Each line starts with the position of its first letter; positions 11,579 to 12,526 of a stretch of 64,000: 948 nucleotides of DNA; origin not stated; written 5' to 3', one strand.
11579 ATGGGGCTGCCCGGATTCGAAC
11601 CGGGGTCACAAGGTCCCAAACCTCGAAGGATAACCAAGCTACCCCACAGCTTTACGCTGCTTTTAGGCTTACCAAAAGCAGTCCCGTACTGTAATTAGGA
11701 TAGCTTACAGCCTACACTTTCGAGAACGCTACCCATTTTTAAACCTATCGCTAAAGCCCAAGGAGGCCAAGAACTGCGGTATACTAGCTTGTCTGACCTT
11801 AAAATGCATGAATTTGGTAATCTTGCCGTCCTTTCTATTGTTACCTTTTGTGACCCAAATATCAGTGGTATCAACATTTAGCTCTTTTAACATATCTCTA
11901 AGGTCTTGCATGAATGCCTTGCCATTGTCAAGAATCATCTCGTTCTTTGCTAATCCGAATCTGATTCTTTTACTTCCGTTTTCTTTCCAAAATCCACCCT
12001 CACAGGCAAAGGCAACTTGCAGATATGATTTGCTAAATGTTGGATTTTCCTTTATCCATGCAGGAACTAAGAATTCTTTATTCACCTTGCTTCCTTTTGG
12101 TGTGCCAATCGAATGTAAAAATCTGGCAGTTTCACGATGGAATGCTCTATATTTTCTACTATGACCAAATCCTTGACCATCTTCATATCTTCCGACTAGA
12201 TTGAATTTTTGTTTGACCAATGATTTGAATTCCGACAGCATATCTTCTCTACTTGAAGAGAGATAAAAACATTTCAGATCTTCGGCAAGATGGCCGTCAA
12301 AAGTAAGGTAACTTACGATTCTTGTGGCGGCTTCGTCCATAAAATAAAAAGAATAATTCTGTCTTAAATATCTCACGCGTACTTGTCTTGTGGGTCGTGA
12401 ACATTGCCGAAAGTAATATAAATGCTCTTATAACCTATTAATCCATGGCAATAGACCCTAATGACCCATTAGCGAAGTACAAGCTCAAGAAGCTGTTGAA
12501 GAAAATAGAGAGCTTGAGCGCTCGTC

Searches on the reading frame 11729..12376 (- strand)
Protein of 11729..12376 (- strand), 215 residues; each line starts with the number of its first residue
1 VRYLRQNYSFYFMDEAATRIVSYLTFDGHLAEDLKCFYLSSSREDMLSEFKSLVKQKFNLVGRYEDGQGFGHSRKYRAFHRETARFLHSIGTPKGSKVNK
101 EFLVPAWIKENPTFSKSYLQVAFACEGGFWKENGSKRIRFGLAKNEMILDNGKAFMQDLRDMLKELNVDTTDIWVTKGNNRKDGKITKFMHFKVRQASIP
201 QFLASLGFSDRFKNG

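Call 24: search_protein_families(library=pfam, max_evalue=0.1, proteins=[window:11729-12376:-])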
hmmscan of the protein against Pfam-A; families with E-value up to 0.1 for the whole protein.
window:11729-12376:- (215 aa): 1 family
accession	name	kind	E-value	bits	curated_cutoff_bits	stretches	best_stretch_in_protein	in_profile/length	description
PF14528.11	LAGLIDADG_3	-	0.0012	19.5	22.5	0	117-171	5-51/82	LAGLIDADG-like domain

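Call 27: find_homologous_proteins(query=window:11729-12376:-, max_evalue=0.001)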
Query window:11729-12376:- (215 aa): 51 proteins with E <= 0.001 among 124 candidates.
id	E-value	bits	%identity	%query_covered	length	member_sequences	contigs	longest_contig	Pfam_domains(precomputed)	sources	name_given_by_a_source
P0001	8.6e-110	383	100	79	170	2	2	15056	-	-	-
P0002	1.0e-84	301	67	93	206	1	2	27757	PF14528.12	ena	-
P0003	6.3e-73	263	58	93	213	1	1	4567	PF14528.12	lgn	-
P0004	7.6e-71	256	57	93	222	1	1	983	PF14528.12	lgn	-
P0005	8.4e-71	256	57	92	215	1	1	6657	PF14528.12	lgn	-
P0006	3.5e-70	254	55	93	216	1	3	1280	PF14528.12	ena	-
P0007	6.2e-70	253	57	93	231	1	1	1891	PF14528.12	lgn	-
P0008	4.1e-68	247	55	93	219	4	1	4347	PF14528.12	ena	-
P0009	6.0e-68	247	56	93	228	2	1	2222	-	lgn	-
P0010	6.2e-68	247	55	93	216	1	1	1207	PF14528.12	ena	-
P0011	1.1e-66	242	54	94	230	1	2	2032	PF14528.12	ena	-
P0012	2.5e-66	241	55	93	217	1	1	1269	PF14528.12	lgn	-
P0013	4.1e-66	241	54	93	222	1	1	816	PF14528.12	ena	-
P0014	1.2e-65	239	53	94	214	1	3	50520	PF14528.12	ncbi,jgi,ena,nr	ncbi:hypothetical protein KY361_03430 [Candidatus Woesearchaeota archaeon]|nr:hypothetical protein [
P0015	1.4e-65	239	55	93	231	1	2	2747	PF14528.12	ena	-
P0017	2.9e-65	238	54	93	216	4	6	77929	PF14528.12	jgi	-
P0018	2.7e-64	235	51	94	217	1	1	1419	PF14528.12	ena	-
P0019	7.0e-64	233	53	92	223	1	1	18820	PF14528.12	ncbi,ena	-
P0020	9.0e-64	233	52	93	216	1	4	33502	PF14528.12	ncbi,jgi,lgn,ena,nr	ncbi:MAG: hypothetical protein KKF46_01305 [Nanoarchaeota archaeon]|nr:hypothetical protein [Nanoarc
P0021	9.3e-64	233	54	93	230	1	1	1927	PF14528.12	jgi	jgi:hypothetical protein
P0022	1.3e-63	232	51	93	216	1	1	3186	PF14528.12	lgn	-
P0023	3.5e-63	231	51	94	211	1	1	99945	PF14528.12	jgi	-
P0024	9.5e-63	230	52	93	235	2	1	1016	PF14528.12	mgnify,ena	mgnify:FL=1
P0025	1.0e-62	229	52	92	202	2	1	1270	PF14528.12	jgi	jgi:hypothetical protein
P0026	1.4e-62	229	52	93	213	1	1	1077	PF14528.12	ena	-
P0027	1.4e-62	229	52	93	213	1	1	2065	PF14528.12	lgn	-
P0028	3.2e-62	228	51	93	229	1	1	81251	PF14528.12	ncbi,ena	-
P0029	4.3e-61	224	51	94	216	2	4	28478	PF14528.12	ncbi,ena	-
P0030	1.1e-60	223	51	93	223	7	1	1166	PF14528.12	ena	-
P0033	8.1e-60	220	51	93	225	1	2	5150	PF14528.12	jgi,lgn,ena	-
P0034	9.4e-60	220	50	93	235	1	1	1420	PF14528.12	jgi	jgi:hypothetical protein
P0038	1.3e-55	206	48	93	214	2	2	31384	PF14528.12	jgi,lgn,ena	jgi:intein/homing endonuclease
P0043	9.1e-41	158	43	91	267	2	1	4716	-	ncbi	-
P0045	2.6e-36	143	37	98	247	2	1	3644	PF14528.12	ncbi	-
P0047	1.0e-34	138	37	90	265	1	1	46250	-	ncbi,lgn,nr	ncbi:hypothetical protein HZA98_02240 [Candidatus Woesearchaeota archaeon]|nr:hypothetical protein [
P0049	9.3e-33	132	38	92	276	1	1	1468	PF14528.12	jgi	-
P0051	7.0e-26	109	35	92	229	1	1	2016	PF14528.12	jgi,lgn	jgi:intein/homing endonuclease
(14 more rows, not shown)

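Call 28: find_encoding_contigs(protein=P0002, flank=3000, max_places=2)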
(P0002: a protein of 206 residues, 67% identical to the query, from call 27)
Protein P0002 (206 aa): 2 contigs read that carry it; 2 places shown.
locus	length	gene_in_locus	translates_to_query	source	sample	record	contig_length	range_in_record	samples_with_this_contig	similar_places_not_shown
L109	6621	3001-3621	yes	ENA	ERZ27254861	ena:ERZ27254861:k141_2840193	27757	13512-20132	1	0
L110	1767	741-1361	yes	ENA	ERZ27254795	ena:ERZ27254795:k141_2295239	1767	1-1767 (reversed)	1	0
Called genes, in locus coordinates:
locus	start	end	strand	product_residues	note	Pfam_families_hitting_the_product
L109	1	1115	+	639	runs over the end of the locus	PF03422:CBM_6, PF07705:CARDB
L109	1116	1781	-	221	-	PF10263:SprT-like (weak)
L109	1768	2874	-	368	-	PF03463:eRF1_1, PF18854:baeRF_family10, PF03464:eRF1_2, PF18859:acVLRF1, PF03465:eRF1_3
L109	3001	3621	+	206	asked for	PF14528:LAGLIDADG_3 (faint)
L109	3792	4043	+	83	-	PF01780:Ribosomal_L37ae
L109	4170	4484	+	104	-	PF01920:Prefoldin_2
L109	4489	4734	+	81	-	PF03685:UPF0147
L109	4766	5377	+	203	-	PF02834:LigT_PEase (faint), PF13563:2_5_RNA_ligase2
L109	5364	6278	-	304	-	PF00733:Asn_synthase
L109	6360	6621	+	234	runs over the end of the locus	PF00702:Hydrolase, PF13419:HAD_2, PF13242:Hydrolase_like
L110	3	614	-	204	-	?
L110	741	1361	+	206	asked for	PF14528:LAGLIDADG_3 (faint)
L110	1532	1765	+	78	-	?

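Call 29: find_encoding_contigs(protein=P0014, flank=3000, max_places=2)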
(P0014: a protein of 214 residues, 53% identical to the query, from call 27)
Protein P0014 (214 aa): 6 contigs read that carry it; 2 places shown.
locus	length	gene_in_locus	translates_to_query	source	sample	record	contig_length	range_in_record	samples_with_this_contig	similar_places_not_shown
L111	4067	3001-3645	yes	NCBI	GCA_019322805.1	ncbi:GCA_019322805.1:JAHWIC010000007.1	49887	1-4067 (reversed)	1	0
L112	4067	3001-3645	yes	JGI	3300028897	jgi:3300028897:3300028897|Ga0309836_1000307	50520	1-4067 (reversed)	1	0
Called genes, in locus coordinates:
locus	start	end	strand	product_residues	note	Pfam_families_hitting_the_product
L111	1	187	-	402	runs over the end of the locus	PF02163:Peptidase_M50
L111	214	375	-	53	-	-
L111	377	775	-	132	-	PF21485:IF5A-like_N, PF01287:eIF-5a (weak)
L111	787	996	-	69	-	PF00125:Histone, PF00808:CBFD_NFYB_HMF, PF15511:CENP-T_C (weak), PF15630:CENP-S (weak)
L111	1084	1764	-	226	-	-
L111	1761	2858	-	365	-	PF03463:eRF1_1, PF18854:baeRF_family10, PF03464:eRF1_2, PF18859:acVLRF1, PF03465:eRF1_3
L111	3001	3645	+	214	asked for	PF14528:LAGLIDADG_3 (faint)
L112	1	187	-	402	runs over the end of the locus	PF02163:Peptidase_M50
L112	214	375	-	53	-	-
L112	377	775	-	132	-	PF21485:IF5A-like_N, PF01287:eIF-5a (weak)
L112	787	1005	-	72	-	PF00125:Histone, PF15511:CENP-T_C (weak), PF00808:CBFD_NFYB_HMF, PF15630:CENP-S (weak)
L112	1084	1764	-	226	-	-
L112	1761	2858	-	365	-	PF03463:eRF1_1, PF18854:baeRF_family10, PF03464:eRF1_2, PF18859:acVLRF1, PF03465:eRF1_3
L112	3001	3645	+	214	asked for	PF14528:LAGLIDADG_3 (faint)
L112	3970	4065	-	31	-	?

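Call 30: find_encoding_contigs(protein=P0023, flank=3000, max_places=2)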
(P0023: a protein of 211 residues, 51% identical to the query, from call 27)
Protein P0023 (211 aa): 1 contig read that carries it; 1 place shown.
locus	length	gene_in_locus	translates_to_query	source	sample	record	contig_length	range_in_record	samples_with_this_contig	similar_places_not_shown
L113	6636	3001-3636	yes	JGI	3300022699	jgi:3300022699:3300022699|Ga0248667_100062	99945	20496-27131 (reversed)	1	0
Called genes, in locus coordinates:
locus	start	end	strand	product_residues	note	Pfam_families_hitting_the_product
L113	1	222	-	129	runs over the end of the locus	PF21485:IF5A-like_N, PF08207:EFP_N (weak)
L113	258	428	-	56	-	PF00125:Histone, PF00808:CBFD_NFYB_HMF, PF15630:CENP-S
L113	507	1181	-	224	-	PF10263:SprT-like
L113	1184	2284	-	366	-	PF03463:eRF1_1, PF18854:baeRF_family10, PF03464:eRF1_2, PF18859:acVLRF1, PF03465:eRF1_3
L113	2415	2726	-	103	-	-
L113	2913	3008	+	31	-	-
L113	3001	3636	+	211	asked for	PF14528:LAGLIDADG_3 (faint)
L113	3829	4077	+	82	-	PF01780:Ribosomal_L37ae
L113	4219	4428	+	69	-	PF09341:Pcc1 (weak)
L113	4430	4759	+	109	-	PF01920:Prefoldin_2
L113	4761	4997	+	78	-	PF03685:UPF0147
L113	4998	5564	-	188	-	PF05552:MS_channel_1st_1, PF00924:MS_channel_2nd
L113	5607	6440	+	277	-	PF01926:MMR_HSR1, PF02421:FeoB_N, PF02824:TGS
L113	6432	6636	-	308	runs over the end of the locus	PF00733:Asn_synthase, PF03054:tRNA_Me_trans (weak), PF24167:DUF7411 (faint), PF00733:Asn_synthase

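Call 31: find_encoding_contigs(protein=P0047, flank=3000, max_places=2)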
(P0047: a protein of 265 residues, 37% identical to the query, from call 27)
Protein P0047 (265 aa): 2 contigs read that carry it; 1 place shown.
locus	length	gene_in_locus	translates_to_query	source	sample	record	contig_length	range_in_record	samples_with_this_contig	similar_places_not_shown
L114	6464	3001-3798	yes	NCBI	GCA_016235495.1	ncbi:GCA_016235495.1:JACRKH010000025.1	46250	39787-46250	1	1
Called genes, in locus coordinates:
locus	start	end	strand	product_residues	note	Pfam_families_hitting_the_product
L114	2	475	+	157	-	PF03439:Spt5-NGN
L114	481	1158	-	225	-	-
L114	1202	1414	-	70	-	PF10049:DUF2283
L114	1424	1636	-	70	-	PF14076:DUF4258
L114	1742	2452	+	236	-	PF03946:Ribosomal_L11_N, PF00298:Ribosomal_L11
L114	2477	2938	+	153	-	PF00856:SET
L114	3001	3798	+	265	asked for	-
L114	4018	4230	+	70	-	PF01780:Ribosomal_L37ae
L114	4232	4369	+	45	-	-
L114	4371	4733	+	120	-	PF01920:Prefoldin_2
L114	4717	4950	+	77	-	PF03685:UPF0147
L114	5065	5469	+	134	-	PF04472:SepF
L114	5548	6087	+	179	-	PF03367:Zn_ribbon_ZPR1 (weak), PF22794:jr-ZPR1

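Call 32: find_encoding_contigs(protein=P0038, flank=3000, max_places=2)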
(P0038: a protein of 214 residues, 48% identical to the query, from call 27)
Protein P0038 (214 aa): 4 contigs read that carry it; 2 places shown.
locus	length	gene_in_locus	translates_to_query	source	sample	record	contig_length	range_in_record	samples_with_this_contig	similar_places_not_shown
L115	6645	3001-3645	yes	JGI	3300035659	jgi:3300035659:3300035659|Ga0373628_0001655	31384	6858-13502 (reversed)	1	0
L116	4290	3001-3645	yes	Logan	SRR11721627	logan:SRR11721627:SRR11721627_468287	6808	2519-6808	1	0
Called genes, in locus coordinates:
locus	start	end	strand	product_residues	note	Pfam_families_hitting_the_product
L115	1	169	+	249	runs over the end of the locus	PF01015:Ribosomal_S3Ae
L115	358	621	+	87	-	PF01866:Diphthamide_syn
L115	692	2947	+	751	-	PF01751:Toprim, PF01131:Topoisom_bac, PF01396:Zn_ribbon_Top1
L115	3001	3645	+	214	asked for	PF14528:LAGLIDADG_3 (faint)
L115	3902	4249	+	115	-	PF01780:Ribosomal_L37ae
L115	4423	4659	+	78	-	-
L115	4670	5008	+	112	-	PF01920:Prefoldin_2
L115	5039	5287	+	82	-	PF03685:UPF0147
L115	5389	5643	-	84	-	-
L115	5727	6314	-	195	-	PF05552:MS_channel_1st_1 (weak), PF00924:MS_channel_2nd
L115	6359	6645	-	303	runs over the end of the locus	PF00733:Asn_synthase, PF24167:DUF7411 (weak), PF00733:Asn_synthase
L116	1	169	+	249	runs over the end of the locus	PF01015:Ribosomal_S3Ae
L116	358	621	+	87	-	PF01866:Diphthamide_syn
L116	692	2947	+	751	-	PF01751:Toprim, PF01131:Topoisom_bac, PF01396:Zn_ribbon_Top1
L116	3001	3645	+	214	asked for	PF14528:LAGLIDADG_3 (faint)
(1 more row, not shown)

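Call 47: predict_structure(alignment_id=A2)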
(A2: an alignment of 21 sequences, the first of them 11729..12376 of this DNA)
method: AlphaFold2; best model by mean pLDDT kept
length: 215 residues; sequences in the alignment: 21
mean_pLDDT: 91.4   pTM: 0.88
mean pLDDT of the five models: 91.4, 91.0, 90.8, 90.1, 89.1
residues with pLDDT >= 90: 173; 70-90: 26; 50-70: 9; < 50: 7
segments of 3 or more residues with pLDDT < 50: 1-5
pLDDT, mean of each block of 10 residues (from residue 1): 48 92 96 97 95 97 86 93 97 92 95 97 95 91 95 98 98 94 90 97 92 62
secondary structure, 60 per line:
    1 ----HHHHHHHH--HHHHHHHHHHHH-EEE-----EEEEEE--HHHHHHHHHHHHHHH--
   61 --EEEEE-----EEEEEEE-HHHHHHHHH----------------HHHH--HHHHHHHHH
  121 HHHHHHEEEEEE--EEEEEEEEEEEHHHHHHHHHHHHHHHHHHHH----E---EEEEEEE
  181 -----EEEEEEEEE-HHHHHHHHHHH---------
elements in order: H5-12 H15-26 E28-30 E36-41 H44-58 E63-67 E73-79 H81-89 H106-109 H112-126 E127-132 E135-145 H146-165 E174-180 E186-194 H196-206

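Call 53: fold_search(model_id=the predicted structure, library=pdb)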
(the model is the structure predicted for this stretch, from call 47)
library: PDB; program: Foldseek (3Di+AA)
matches with E <= 10: 602; with E <= 0.001: 43
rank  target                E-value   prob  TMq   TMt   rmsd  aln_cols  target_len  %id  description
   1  7qss                  9.1e-10  1.00  0.69  0.36   3.3       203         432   17  Crystal structure of homing endonuclease-associated TliVMA intein (C1A) (released 2022-03-30)
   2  7qsu                  9.7e-10  1.00  0.68  0.41   2.8       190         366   17  Crystal structure of homing endonuclease-associated TliVMA intein (C1A, d333-339) (released 2022-03-30)
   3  2dch                  9.3e-09  1.00  0.52  0.55   6.5       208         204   14  Crystal structure of archaeal intron-encoded homing endonuclease I-Tsp061I (released 2006-07-06)
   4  2vs8_A                1.5e-07  1.00  0.56  0.65   6.2       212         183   10  The crystal structure of I-DmoI in complex with DNA and Mn (released 2008-11-11)
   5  5o6i_A                4.0e-07  1.00  0.56  0.63   5.2       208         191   10  Structures and dynamics of mesophilic variants from the homing endonuclease I-DmoI (released 2017-12-06)
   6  2vs7_A                4.5e-07  1.00  0.54  0.63   5.3       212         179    9  The crystal structure of I-DmoI in complex with DNA and Ca (released 2008-11-11)
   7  3hyi                  4.8e-07  1.00  0.58  0.46   4.0       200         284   14  Crystal structure of full-length DUF199/WhiA from Thermatoga maritima (released 2009-09-01)
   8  4un7_A                4.8e-07  1.00  0.54  0.62   5.3       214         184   11  THE CRYSTAL STRUCTURE OF I-DMOI IN COMPLEX WITH ITS TARGET DNA BEFORE INCUBATION IN 5MM MN (STATE 1) (released 2014-12-03)
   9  5akn_F                5.4e-07  1.00  0.56  0.64   5.5       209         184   10  THE CRYSTAL STRUCTURE OF I-DMOI Q42AK120M IN COMPLEX WITH ITS TARGET DNA NICKED IN THE non-CODING STRAND B AND IN THE  (released 2015-06-17)
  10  4unc_A                5.4e-07  1.00  0.56  0.65   6.5       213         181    9  THE CRYSTAL STRUCTURE OF I-DMOI IN COMPLEX WITH ITS TARGET DNA AT 8 DAYS INCUBATION IN 5MM MN (STATE 6) (released 2014-12-17)
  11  5akm_K                5.4e-07  1.00  0.54  0.64   5.4       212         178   12  THE CRYSTAL STRUCTURE OF I-DMOI G20S IN COMPLEX WITH ITS TARGET DNA IN THE PRESENCE OF 2MM MG (released 2015-06-17)
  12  2vs7_G                6.1e-07  1.00  0.56  0.67   5.6       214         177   10  The crystal structure of I-DmoI in complex with DNA and Ca (released 2008-11-11)
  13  5a0w_G                6.1e-07  1.00  0.55  0.65   5.2       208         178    9  THE CRYSTAL STRUCTURE OF I-DMOI E117A IN COMPLEX WITH ITS TARGET DNA AND IN THE PRESENCE OF 2MM MN (released 2016-05-11)
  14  4unb_A                6.1e-07  1.00  0.55  0.63   5.3       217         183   12  THE CRYSTAL STRUCTURE OF I-DMOI IN COMPLEX WITH ITS TARGET DNA AT 6 DAYS INCUBATION IN 5MM MN (STATE 5) (released 2014-12-17)
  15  5akf_I                7.3e-07  1.00  0.52  0.63   5.4       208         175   10  THE CRYSTAL STRUCTURE OF I-DMOI Q42AK120M IN COMPLEX WITH ITS TARGET DNA NICKED IN THE CODING STRAND A AND IN THE PRES (released 2015-06-17)
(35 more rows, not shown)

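Call 63: find_encoding_contigs(protein=P0043, flank=2500, max_places=1)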
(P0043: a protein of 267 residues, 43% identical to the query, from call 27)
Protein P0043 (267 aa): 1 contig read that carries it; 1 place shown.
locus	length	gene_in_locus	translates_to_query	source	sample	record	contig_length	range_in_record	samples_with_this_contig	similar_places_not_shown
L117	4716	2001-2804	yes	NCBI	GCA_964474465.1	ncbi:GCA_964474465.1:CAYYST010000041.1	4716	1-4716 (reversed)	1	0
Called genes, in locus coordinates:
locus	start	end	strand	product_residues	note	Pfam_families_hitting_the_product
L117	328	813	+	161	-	PF03439:Spt5-NGN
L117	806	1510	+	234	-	-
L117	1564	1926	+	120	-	-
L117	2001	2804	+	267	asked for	-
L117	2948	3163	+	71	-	PF01780:Ribosomal_L37ae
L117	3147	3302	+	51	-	-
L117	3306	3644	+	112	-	PF01920:Prefoldin_2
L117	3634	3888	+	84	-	PF03685:UPF0147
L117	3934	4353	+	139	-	PF04472:SepF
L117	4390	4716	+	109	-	?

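Call 64: find_encoding_contigs(protein=P0045, flank=2500, max_places=1)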
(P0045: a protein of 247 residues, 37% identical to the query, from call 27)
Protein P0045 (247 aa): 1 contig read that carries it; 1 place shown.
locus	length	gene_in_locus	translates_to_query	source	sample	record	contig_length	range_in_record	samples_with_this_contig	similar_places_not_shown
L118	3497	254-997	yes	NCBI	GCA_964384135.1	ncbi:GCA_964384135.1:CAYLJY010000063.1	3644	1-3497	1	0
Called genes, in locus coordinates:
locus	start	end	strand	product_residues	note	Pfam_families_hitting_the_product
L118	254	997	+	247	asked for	PF14528:LAGLIDADG_3 (weak)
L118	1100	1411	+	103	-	PF04032:Rpr2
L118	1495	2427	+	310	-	-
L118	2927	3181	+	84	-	PF01984:dsDNA_bind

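Call 68: search_dna_similar(query=window:11729-12340:-, collection=phages, mode=protein, max_evalue=0.001, max_rows=10)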
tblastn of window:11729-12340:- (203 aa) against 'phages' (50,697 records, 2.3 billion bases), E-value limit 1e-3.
No match.

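Call 69: search_solved_structures(query=A2, max_evalue=0.01, show_alignments=1)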
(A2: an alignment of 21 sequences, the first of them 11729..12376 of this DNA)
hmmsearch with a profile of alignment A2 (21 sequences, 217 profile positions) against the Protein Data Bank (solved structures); distinct sequences matched with E-value up to 0.01: 2.
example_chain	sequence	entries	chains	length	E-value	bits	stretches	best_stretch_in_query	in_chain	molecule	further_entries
7qsu_A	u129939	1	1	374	1.4e-05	28.2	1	8-138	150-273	V-ATPase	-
7qss_A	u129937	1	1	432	1.7e-05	27.9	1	8-138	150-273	V-type ATP synthase alpha chain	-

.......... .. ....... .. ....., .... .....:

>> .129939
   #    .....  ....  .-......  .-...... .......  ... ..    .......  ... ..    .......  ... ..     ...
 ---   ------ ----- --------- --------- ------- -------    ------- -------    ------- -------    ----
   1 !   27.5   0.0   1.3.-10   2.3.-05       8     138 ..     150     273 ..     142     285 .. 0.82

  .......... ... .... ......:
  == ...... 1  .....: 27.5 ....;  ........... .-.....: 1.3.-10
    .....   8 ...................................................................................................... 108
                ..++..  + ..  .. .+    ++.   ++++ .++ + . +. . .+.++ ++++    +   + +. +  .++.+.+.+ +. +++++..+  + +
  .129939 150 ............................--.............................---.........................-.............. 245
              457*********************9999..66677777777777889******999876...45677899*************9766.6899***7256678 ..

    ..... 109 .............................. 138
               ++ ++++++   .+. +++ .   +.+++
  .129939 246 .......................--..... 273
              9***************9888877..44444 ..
